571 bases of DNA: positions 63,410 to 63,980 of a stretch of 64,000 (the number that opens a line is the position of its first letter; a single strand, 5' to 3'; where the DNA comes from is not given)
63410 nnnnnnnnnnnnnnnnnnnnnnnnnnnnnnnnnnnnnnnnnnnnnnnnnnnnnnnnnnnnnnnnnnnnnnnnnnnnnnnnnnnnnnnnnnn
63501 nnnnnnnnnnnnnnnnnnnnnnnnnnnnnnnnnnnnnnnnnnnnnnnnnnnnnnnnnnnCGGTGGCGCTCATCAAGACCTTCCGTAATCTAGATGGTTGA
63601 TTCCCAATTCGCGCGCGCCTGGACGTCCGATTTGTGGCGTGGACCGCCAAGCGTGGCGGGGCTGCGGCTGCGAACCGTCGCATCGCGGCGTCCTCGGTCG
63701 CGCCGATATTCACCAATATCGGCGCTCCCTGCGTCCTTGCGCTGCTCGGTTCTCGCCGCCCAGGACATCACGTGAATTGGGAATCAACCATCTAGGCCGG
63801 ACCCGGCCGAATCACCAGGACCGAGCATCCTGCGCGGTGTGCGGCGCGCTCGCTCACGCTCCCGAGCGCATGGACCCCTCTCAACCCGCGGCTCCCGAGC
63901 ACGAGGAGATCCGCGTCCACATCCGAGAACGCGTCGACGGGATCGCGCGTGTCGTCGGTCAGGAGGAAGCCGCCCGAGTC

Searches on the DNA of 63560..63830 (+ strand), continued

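Call 83: search_with_rna_model(model_id=R1, sources=[L116, L117, L118, L119, L120, L121, L122, L123, L124, L125, L126, L127, L128, L129, L130, L131, L132, L133, L134, L135, L136, L137, L138, L139, L140, L141, L142, L143, L144, L145, L146, L147, L148, L149, L150, L151, L152, L153, L154, L155, L156, L157, L158, L159, L160, L161, L162, L163, L164, L165, L166, L167, L168, L169, L170, L171, L172, L173, L174, L175, L176, L177, L178, L179, L180, L181, L182, L183, L184, L185, L186, L187, L188, L189, L190, L191, L192, L193, L194, L195, L196, L197, L198, L199, L200, L201, L202, L203, L204, L205, L206, L207, L208, L209, L210, L211, L212, L213, L214, L215], max_evalue=0.0001, make_alignment=true)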
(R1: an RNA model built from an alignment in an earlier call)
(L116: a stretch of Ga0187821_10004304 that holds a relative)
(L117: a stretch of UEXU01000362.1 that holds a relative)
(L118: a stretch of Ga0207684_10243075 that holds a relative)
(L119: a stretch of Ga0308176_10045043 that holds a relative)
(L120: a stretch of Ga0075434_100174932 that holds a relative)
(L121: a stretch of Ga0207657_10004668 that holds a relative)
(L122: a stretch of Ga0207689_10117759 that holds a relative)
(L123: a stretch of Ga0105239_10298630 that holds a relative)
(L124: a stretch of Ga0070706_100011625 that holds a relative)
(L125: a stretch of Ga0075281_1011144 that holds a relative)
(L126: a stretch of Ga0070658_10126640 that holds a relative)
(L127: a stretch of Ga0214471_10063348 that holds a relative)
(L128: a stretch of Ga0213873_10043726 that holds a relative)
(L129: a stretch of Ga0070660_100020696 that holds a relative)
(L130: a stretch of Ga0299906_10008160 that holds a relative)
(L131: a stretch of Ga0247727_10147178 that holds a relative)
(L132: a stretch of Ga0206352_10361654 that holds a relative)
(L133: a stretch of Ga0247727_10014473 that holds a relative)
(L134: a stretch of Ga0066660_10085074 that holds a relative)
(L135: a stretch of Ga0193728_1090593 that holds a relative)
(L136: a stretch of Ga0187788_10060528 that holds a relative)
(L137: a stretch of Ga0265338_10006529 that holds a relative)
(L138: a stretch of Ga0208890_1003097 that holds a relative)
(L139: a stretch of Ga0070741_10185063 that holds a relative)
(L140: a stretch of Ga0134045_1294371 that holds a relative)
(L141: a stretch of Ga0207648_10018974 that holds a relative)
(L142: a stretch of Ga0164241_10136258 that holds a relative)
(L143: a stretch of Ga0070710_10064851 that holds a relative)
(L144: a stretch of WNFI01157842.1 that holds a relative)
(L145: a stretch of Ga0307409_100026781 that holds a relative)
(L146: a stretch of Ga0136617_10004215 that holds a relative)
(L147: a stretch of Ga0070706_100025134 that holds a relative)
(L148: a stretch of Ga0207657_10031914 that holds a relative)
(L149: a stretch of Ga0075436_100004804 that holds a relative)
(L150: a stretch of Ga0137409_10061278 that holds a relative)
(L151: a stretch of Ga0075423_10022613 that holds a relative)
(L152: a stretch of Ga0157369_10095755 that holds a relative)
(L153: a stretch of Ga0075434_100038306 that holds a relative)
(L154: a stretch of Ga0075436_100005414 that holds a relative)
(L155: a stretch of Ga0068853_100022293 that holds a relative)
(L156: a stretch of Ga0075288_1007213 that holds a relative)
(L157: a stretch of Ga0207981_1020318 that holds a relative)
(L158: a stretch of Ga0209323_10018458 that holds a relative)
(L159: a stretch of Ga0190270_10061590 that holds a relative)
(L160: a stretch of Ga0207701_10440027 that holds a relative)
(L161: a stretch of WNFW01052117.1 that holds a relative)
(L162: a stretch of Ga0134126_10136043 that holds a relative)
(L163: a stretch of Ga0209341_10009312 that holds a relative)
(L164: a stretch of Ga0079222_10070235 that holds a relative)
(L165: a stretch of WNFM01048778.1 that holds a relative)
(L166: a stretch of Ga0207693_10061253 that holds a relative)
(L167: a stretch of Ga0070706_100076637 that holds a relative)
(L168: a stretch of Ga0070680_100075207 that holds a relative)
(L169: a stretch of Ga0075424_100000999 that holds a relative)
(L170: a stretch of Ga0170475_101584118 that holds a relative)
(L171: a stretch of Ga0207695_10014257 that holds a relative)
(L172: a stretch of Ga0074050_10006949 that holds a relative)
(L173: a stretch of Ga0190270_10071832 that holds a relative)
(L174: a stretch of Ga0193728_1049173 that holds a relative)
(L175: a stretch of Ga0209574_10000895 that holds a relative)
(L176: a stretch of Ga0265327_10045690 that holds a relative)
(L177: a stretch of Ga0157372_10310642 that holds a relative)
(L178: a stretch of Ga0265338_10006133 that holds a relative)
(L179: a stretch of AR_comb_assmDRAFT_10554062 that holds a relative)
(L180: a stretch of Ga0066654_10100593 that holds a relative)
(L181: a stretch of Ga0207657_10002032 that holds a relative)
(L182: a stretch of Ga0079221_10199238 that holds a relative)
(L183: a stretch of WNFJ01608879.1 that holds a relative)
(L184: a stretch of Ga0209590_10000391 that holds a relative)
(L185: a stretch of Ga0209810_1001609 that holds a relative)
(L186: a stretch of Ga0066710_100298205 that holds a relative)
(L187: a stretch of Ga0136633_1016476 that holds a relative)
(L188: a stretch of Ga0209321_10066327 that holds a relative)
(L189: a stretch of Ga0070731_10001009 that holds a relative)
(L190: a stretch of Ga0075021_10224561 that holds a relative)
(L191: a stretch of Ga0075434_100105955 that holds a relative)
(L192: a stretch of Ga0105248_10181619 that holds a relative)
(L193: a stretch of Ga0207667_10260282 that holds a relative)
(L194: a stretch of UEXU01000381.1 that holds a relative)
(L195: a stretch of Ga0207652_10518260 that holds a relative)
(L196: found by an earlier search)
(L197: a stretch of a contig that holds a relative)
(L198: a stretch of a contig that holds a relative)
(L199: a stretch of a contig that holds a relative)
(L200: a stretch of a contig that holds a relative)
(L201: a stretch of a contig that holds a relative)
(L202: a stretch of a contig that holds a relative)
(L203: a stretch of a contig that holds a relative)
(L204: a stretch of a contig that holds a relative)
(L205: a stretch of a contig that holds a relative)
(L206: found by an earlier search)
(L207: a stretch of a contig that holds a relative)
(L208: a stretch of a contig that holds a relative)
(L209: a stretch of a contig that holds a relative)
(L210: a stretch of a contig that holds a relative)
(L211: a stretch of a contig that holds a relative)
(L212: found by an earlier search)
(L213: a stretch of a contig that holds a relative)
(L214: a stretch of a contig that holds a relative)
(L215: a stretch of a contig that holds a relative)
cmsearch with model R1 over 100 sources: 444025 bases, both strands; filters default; matches with E-value up to 0.0001: 101.
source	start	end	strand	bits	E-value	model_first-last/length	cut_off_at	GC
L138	1312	1406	-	105.9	1.2e-23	1-97/97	no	0.69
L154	4140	4238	+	103.5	4.7e-23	1-97/97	no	0.68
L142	1349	1445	+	100.9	2.2e-22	1-97/97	no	0.68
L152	3044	3139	+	100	3.8e-22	1-97/97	no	0.69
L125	480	576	-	98.2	1.1e-21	1-97/97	no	0.71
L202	1298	1393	+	98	1.2e-21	1-97/97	no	0.69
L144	633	728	+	97.4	1.7e-21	1-97/97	no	0.7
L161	1836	1931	+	97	2.2e-21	1-97/97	no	0.68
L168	1559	1654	-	96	4e-21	1-97/97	no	0.71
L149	8253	8347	-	95.6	4.8e-21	1-97/97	no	0.71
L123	468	563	-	95.5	5.2e-21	1-97/97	no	0.68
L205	293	389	+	95.5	5.4e-21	1-97/97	no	0.69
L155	2375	2470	-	95.3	6e-21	1-97/97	no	0.67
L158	4492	4587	+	94.1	1.2e-20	1-97/97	no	0.7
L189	9334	9430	-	92.7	2.8e-20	1-97/97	no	0.7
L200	128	223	-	91.8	4.5e-20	1-97/97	no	0.67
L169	1868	1963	-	91.2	6.5e-20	1-97/97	no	0.67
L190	178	273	-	89.6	1.7e-19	1-97/97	no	0.7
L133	5257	5353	-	89.4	1.9e-19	1-97/97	no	0.68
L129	1002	1097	+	89.4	1.9e-19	1-97/97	no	0.69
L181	12432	12528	+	88.8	2.6e-19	1-97/97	no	0.7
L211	2428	2524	+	88.6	3e-19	1-97/97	no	0.65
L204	5079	5174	-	88.2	3.7e-19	1-97/97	no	0.71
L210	2511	2607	+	88.2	3.9e-19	1-97/97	no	0.64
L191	252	349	-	87.9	4.5e-19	1-97/97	no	0.6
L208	5694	5789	+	87.7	5.1e-19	1-97/97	no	0.67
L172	2376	2471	-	87.6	5.3e-19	1-97/97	no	0.66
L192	551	646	+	87.4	6.1e-19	1-97/97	no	0.66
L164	470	562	-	87.2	6.6e-19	1-97/97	no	0.68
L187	2768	2864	+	87.1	7.1e-19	1-97/97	no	0.68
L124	5153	5249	-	87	7.5e-19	1-97/97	no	0.67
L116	3539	3634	+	86.3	1.1e-18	1-97/97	no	0.72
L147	4206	4302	-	86.1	1.3e-18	1-97/97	no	0.67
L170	1295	1392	+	85.8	1.5e-18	1-97/97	no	0.69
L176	238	334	-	85.7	1.6e-18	1-97/97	no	0.7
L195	153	249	+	85.7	1.6e-18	1-97/97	no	0.69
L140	377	473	+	85.7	1.7e-18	1-97/97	no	0.71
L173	405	500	+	85.5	1.9e-18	1-97/97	no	0.68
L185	880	975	+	85.3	2e-18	1-97/97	no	0.64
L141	1210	1306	-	85.3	2.1e-18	1-97/97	no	0.64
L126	265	360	-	85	2.4e-18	1-97/97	no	0.71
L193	1513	1608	-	85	2.4e-18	1-97/97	no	0.71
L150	2172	2267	+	84.7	2.9e-18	1-97/97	no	0.69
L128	715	811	+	84.5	3.3e-18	1-97/97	no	0.73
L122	786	880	-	84.4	3.5e-18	1-97/97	no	0.66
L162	1184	1277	-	84.1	4.2e-18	1-97/97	no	0.71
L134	583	679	-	84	4.3e-18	1-97/97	no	0.73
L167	413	509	-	83.9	4.7e-18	1-97/97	no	0.65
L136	700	795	+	83.8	5e-18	1-97/97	no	0.69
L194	3318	3414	+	83.8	5.1e-18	1-97/97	no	0.62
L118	1392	1488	-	83.7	5.2e-18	1-97/97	no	0.64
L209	296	392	+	83.5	5.7e-18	1-97/97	no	0.71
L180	14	110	-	83.5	6e-18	1-97/97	no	0.68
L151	2945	3040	+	83.3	6.6e-18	1-97/97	no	0.65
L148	2135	2231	+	83.3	6.6e-18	1-97/97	no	0.67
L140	909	1005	+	82.3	1.2e-17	1-97/97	no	0.71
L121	9251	9347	+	82.2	1.2e-17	1-97/97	no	0.7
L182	672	766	+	81.6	1.8e-17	1-97/97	no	0.64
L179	1542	1636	-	81.4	2e-17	1-97/97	no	0.65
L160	82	178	-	81.3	2.1e-17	1-97/97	no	0.73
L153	693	787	+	81.1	2.4e-17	1-97/97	no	0.69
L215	2068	2162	+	81.1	2.4e-17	1-97/97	no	0.69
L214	341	436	-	80.7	3.1e-17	1-97/97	no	0.68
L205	865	961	+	80.7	3.1e-17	1-97/97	no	0.73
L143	1601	1698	-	80.5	3.3e-17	1-97/97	no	0.7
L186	790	884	-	79.3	6.8e-17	1-97/97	no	0.69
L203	479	574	+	79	8e-17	1-97/97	no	0.68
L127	1325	1421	+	78.7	1e-16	1-97/97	no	0.68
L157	1012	1106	-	78.6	1.1e-16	1-97/97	no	0.66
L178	3080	3176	-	78.4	1.2e-16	1-97/97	no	0.71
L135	1209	1307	-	78.3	1.3e-16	1-97/97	no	0.69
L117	1250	1346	-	78.2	1.3e-16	1-97/97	no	0.67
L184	10195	10291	+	78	1.4e-16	1-97/97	no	0.68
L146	227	322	-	77.4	2.1e-16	1-97/97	no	0.78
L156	1342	1433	+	76.4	3.8e-16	1-93/97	3'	0.66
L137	2734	2830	-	76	4.8e-16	1-97/97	no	0.65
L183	1026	1122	-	75.4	7e-16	1-97/97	no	0.64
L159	832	927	-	74.5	1.2e-15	1-97/97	no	0.74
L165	710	806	-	74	1.5e-15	1-97/97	no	0.64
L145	1335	1428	+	74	1.5e-15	1-97/97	no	0.7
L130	4131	4226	+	70.8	1e-14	1-97/97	no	0.67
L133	12524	12619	-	70.4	1.3e-14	1-97/97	no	0.6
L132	419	515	-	69.2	2.6e-14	1-97/97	no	0.73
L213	2092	2188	-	69.2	2.6e-14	1-97/97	no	0.73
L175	3581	3674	-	69.1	2.7e-14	1-97/97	no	0.7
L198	1786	1879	-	67.7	6.2e-14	1-97/97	no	0.69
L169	6407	6499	-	62.6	1.3e-12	1-97/97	no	0.7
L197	901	995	+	59.9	6e-12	1-97/97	no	0.72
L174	1980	2052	-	53.5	2.6e-10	27-97/97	5'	0.68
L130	7808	7886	+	47.3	9.4e-09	1-97/97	no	0.68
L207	74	232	+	41.1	3.6e-07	1-97/97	no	0.67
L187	3333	3471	+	40.2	6e-07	1-97/97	no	0.64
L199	1108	1262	+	39.7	8.3e-07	1-97/97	no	0.67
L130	3053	3149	+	37.7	2.7e-06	1-97/97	no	0.74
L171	4476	4630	+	35.9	7.7e-06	1-97/97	no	0.65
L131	1911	2051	+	34.6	1.6e-05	1-97/97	no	0.67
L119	89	183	+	33.5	3.2e-05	1-97/97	no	0.73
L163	7140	7227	-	31.6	9.4e-05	1-97/97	no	0.68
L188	1420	1507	-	31.6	9.4e-05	1-97/97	no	0.68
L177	932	1085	-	31.6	9.6e-05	1-97/97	no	0.7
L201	6299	6452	-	31.6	9.6e-05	1-97/97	no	0.7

Alignment A7: 101 matches aligned to the model, 197 columns, each read 5' to 3' on its own strand. Consensus structure (alignment columns), stored with it:
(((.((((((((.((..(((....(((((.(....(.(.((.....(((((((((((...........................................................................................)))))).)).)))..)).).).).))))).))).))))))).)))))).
